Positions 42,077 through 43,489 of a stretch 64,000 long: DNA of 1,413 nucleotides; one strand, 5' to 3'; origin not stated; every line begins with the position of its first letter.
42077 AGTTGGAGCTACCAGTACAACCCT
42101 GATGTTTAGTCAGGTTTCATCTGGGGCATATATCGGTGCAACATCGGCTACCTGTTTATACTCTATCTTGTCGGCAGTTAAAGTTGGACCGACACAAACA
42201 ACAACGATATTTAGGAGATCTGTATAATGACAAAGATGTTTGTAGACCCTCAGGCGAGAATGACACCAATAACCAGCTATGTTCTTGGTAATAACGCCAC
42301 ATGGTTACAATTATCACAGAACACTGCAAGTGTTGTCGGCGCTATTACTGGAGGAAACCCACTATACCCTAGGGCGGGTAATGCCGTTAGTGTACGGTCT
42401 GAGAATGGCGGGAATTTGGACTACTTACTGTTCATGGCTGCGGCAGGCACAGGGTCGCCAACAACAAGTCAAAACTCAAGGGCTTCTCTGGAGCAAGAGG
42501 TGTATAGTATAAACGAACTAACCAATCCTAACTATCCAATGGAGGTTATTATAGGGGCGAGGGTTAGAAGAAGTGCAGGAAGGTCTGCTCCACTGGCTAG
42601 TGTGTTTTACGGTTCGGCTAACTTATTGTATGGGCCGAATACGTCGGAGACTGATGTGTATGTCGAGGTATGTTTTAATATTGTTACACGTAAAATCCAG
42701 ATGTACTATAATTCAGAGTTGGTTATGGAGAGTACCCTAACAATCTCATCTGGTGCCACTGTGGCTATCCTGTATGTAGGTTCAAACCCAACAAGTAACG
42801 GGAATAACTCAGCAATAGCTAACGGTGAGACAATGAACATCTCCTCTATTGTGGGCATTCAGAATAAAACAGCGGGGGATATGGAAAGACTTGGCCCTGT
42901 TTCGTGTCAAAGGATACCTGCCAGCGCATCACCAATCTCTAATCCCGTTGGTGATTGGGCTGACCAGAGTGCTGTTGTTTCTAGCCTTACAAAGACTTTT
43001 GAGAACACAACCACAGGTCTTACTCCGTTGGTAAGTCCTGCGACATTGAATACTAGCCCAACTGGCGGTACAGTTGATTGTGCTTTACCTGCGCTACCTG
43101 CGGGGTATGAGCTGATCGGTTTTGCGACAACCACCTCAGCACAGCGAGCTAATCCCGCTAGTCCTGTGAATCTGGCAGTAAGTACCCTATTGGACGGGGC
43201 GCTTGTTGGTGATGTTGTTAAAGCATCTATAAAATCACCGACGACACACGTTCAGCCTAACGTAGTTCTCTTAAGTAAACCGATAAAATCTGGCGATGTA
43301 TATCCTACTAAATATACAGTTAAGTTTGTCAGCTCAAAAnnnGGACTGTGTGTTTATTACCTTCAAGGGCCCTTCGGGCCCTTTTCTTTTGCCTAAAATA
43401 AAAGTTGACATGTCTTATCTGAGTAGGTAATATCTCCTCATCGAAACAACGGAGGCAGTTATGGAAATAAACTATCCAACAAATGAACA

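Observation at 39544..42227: Micro-ORF leaders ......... / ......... show a purifying-selection signature and an internal peptide repeat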

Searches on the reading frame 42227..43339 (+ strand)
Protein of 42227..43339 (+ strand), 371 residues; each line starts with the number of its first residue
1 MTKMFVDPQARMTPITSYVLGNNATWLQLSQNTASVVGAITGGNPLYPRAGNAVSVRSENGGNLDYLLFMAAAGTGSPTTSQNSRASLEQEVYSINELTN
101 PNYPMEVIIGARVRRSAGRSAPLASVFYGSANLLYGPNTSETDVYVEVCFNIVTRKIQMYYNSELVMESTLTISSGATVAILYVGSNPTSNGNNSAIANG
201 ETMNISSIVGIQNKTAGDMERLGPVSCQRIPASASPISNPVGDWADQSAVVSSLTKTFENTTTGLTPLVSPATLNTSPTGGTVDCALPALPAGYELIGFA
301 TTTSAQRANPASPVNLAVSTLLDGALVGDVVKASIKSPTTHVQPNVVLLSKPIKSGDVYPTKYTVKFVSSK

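Call 6: search_protein_families(library=pfam, proteins=[window:42227-43339:+], max_evalue=1)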
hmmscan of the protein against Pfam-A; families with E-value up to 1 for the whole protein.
window:42227-43339:+ (371 aa): 0 families

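Call 7: search_protein_families(library=phrogs, proteins=[window:42227-43339:+], max_evalue=1)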
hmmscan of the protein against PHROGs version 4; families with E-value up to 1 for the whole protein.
window:42227-43339:+ (371 aa): 0 families

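Call 29: find_homologous_proteins(query=window:42227-43339:+, max_evalue=0.01)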
Query window:42227-43339:+ (371 aa): 4 proteins with E <= 0.01 among 8000 candidates.
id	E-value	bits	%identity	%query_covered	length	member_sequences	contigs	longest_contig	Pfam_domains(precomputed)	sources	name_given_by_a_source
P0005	1.6e-232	789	99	100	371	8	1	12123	-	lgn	-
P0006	7.5e-187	639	81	100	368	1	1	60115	-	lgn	-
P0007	1.3e-185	635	80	100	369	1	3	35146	-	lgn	-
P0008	1.8e-164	565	71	100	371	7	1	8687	-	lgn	-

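Call 30: find_encoding_contigs(protein=P0006, flank=6000, max_places=4)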
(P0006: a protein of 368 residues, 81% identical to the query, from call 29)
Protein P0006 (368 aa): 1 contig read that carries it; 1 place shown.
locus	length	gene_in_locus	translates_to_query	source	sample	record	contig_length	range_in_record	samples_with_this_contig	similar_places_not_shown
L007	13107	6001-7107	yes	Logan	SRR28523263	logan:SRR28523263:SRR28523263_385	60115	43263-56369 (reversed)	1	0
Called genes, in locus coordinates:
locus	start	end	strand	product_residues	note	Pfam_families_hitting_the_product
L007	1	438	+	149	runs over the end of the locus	-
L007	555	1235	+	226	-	-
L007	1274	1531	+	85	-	-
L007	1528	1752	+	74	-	-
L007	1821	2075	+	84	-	-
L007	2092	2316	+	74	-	-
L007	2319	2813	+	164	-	-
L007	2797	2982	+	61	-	-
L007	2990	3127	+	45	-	-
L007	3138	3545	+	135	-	-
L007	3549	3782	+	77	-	-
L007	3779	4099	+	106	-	-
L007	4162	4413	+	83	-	-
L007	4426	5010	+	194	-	PF23836:DUF7206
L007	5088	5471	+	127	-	-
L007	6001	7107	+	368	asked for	-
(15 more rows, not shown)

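Call 31: find_encoding_contigs(protein=P0008, flank=6000, max_places=4)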
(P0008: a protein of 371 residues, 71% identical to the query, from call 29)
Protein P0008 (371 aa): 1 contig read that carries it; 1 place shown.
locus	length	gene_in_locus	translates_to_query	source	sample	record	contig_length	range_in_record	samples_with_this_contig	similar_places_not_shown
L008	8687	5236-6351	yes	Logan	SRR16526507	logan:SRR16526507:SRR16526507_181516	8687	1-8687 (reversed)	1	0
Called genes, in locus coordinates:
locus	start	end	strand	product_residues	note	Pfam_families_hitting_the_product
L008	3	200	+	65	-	?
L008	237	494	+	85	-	-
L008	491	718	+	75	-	-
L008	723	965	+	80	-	-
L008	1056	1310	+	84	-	-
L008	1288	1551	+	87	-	-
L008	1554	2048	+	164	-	-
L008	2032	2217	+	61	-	-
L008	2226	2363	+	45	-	-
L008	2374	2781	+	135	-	-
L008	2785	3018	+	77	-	-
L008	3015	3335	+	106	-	-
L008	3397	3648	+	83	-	-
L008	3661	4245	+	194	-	PF23836:DUF7206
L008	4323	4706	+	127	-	-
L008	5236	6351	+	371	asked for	-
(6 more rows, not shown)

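Call 56: search_solved_structures(query=A4, max_evalue=10, show_alignments=2)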
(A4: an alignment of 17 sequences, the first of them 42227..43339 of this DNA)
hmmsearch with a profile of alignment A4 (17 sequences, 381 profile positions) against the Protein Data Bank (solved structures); distinct sequences matched with E-value up to 10: 1.
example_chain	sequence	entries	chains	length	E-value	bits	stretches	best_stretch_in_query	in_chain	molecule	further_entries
9ijc_A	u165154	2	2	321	0.43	12.9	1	133-178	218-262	GH16 domain-containing protein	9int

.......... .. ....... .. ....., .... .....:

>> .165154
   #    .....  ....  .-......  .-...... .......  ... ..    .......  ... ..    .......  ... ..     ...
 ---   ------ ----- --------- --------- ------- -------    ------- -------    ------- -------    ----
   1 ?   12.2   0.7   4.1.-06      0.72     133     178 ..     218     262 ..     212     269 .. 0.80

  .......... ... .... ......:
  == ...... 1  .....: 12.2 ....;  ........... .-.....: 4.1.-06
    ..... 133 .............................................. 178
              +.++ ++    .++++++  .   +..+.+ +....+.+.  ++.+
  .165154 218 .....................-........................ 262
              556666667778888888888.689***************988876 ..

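Call 68: predict_structure(alignment_id=A4)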
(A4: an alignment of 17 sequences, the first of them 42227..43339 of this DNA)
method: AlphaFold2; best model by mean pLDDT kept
length: 371 residues; sequences in the alignment: 17
mean_pLDDT: 67.8   pTM: 0.72
mean pLDDT of the five models: 67.8, 66.2, 66.2, 65.7, 65.0
residues with pLDDT >= 90: 13; 70-90: 190; 50-70: 112; < 50: 56
segments of 3 or more residues with pLDDT < 50: 76-83, 190-192, 234-274
pLDDT, mean of each block of 10 residues (from residue 1): 57 72 79 67 65 74 66 50 53 60 71 84 80 84 89 86 93 67 65 62 80 72 77 45 32 29 31 50 69 77 70 79 81 76 73 70 74 66
secondary structure, 60 per line:
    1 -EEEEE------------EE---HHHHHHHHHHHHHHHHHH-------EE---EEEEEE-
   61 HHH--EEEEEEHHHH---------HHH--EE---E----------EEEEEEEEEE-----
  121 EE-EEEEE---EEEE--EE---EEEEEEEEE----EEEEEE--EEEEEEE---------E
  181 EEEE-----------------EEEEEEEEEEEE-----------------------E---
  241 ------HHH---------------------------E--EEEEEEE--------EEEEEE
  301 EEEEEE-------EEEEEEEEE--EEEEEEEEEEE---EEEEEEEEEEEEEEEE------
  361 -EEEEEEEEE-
elements in order: E2-6 H24-41 E54-59 E66-71 H72-75 E106-115 E124-128 E132-135 E143-151 E156-161 E164-170 E180-184 E202-213 E280-286 E295-306 E314-322 E325-335 E339-354 E362-370

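Call 71: fold_search(model_id=the predicted structure, library=pdb)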
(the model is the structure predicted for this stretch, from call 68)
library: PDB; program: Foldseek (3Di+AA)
matches with E <= 10: 1295; with E <= 0.001: 14
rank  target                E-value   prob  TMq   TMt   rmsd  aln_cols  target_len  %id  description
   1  5mqr                  4.1e-05  1.00  0.25  0.10   8.9       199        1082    8  Sialidase BT_1020 (released 2017-03-22)
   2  9qco_A                4.6e-05  1.00  0.26  0.11   6.1       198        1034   13  NTNH-HA70 complex from Clostridium botulinum Serotype B1 (released 2025-09-10)
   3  3zpy_A                2.0e-04  1.00  0.28  0.39   7.8       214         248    9  Crystal structure of the marine PL7 alginate lyase AlyA1 from Zobellia galactanivorans (released 2013-06-26)
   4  9qc8_B                3.0e-04  1.00  0.26  0.10   6.1       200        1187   12  BoNT-NTNH-HA70 complex from Clostridium botulinum Serotype B1 (released 2025-09-10)
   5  9qc7_B                3.1e-04  1.00  0.23  0.09   7.5       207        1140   10  BoNT-NTNH complex from Clostridium botulinum Serotype B1 (released 2025-09-10)
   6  3vuo                  3.3e-04  1.00  0.21  0.08  11.3       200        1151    9  Crystal structure of nontoxic nonhemagglutinin subcomponent (NTNHA) from clostridium botulinum serotype D strain 4947 (released 2012-09-19)
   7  8ziy_A                3.3e-04  0.69  0.16  0.11  23.3       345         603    8  trypsinogen-EP-E574A (released 2025-05-21)
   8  8zj4_A                3.7e-04  0.69  0.16  0.11  22.8       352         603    9  trypsinogen-EP-N619A (released 2025-05-21)
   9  3zpy_B                4.1e-04  1.00  0.27  0.39   8.0       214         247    9  Crystal structure of the marine PL7 alginate lyase AlyA1 from Zobellia galactanivorans (released 2013-06-26)
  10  7zgn_B                4.1e-04  0.54  0.16  0.13  19.4       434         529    9  Plant/insect N-glycan active PNGase (released 2022-09-07)
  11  7zgn_A                4.1e-04  0.51  0.16  0.12  18.1       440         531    9  Plant/insect N-glycan active PNGase (released 2022-09-07)
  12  9ea9_B                6.9e-04  1.00  0.21  0.08  11.4       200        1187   10  Crystal structure of BoNT/A-NTNH-HA70 -VHH_F12-VHH_H7-Fab_NTNH complex (released 2025-09-17)
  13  4zkt_B                7.3e-04  0.99  0.20  0.08  12.7       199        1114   10  Crystal structure of the progenitor M complex of Clostridium botulinum type E neurotoxin (released 2015-12-23)
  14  4xup_F                9.6e-04  0.69  0.20  0.22  22.9       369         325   14  Structure of the N-terminal CBM22-1-CBM22-2 tandem domain from Paenibacillus barcinonensis Xyn10C (released 2015-06-03)
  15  8zi4_A                1.1e-03  0.51  0.16  0.11  23.7       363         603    8  Cryo-EM structure of wtEP-trypsinogen (released 2025-05-21)
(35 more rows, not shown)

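Call 76: fold_search(model_id=the predicted structure, library=viral)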
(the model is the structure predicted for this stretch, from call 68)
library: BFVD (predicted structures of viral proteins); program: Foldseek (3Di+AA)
matches with E <= 10: 1165; with E <= 0.001: 112
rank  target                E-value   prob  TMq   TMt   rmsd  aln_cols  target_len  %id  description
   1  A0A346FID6            4.7e-18  1.00  0.55  0.60   6.6       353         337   20  (no name in the UniProt tables at hand)
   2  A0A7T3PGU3            1.2e-11  1.00  0.43  0.44  11.7       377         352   12  Virion structural protein [Achromobacter phage vB_AchrS_AchV4]
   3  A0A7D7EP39            2.7e-11  1.00  0.51  0.52  10.8       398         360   15  (no name in the UniProt tables at hand)
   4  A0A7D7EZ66            3.7e-11  1.00  0.43  0.46   8.0       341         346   18  (no name in the UniProt tables at hand)
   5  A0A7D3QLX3            5.9e-10  1.00  0.51  0.54   8.5       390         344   12  (no name in the UniProt tables at hand)
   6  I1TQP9                7.8e-10  1.00  0.54  0.55   8.1       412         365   11  (no name in the UniProt tables at hand)
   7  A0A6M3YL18            9.1e-10  1.00  0.44  0.45   8.3       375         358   15  Uncharacterized protein [Cronobacter phage JC01]
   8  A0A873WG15            9.6e-10  1.00  0.41  0.48   9.6       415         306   11  Uncharacterized protein [Providencia phage Kokobel1]
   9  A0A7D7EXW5            1.8e-09  1.00  0.36  0.36  15.9       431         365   15  (no name in the UniProt tables at hand)
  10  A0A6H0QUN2            1.9e-09  1.00  0.49  0.53   7.1       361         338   12  (no name in the UniProt tables at hand)
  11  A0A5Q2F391            2.7e-09  1.00  0.47  0.53   8.9       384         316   12  Uncharacterized protein [Serratia phage JS26]
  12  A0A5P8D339            5.0e-09  1.00  0.27  0.27  16.3       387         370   16  (no name in the UniProt tables at hand)
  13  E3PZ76                5.9e-09  1.00  0.31  0.35  10.2       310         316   12  Uncharacterized protein [Roseovarius sp. 217 phage 1]
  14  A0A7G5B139            6.9e-09  1.00  0.45  0.42   8.6       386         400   11  Uncharacterized protein [Providencia phage vB_PreS-Stilesk]
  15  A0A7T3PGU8            6.9e-09  1.00  0.27  0.27  11.9       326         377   11  Uncharacterized protein [Achromobacter phage vB_AchrS_AchV4]
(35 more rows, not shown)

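Call 101: search_protein_families(library=ncbifam, proteins=[window:42227-43339:+], max_evalue=0.1)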
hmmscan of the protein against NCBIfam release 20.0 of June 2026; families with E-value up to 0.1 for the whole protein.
window:42227-43339:+ (371 aa): 0 families

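Call 102: search_protein_families(library=padloc, proteins=[window:42227-43339:+], max_evalue=0.1)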
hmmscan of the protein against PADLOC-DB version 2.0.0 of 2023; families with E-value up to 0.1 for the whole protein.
window:42227-43339:+ (371 aa): 0 families
